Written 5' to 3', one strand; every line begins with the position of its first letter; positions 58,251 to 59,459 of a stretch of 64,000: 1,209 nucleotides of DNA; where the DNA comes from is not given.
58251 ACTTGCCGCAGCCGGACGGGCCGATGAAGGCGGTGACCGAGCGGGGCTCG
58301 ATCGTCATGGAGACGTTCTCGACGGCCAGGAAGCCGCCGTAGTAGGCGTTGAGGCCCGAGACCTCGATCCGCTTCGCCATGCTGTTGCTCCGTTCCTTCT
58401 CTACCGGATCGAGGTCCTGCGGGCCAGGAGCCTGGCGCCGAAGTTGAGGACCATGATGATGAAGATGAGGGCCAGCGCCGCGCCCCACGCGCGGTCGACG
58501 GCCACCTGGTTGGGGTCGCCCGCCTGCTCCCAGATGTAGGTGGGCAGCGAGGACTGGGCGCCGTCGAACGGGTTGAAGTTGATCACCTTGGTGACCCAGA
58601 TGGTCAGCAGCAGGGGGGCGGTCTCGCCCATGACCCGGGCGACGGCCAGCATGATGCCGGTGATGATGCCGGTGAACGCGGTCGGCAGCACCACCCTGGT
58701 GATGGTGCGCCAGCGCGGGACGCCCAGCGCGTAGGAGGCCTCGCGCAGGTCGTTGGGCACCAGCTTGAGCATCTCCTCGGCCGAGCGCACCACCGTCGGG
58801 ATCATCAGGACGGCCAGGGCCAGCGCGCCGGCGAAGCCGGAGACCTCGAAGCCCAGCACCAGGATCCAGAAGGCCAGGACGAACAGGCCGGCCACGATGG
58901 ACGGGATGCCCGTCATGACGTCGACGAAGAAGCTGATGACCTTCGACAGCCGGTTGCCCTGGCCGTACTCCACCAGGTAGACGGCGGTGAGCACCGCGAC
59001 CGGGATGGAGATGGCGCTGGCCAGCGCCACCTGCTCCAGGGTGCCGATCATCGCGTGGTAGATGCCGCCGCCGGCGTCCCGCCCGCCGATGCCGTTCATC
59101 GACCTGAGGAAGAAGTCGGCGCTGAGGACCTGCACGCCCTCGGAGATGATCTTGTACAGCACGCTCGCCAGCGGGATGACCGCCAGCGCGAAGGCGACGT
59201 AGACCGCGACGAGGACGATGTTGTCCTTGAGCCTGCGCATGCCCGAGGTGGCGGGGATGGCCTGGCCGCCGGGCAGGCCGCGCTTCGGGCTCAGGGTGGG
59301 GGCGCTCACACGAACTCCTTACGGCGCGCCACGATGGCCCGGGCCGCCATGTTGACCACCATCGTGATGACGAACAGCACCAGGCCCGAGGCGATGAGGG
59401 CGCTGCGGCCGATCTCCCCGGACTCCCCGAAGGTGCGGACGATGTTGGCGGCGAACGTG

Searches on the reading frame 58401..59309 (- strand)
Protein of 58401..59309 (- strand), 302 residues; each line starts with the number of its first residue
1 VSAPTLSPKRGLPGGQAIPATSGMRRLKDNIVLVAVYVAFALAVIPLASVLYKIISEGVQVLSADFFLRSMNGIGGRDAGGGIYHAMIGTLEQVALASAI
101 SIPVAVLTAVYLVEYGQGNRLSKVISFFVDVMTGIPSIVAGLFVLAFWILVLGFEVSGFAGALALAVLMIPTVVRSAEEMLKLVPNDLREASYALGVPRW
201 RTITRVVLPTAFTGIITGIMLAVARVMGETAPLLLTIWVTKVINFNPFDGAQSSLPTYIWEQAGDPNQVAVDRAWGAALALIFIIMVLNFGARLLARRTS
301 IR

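Call 9: search_protein_families(library=pfam, proteins=[window:58401-59309:-], max_evalue=0.001)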
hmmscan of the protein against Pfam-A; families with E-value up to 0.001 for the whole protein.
window:58401-59309:- (302 aa): 1 family
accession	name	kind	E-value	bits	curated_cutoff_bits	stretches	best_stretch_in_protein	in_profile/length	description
PF00528.27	BPD_transp_1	-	6.7e-21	75.3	26.4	1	102-297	2-176/184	Binding-protein-dependent transport system inner membrane component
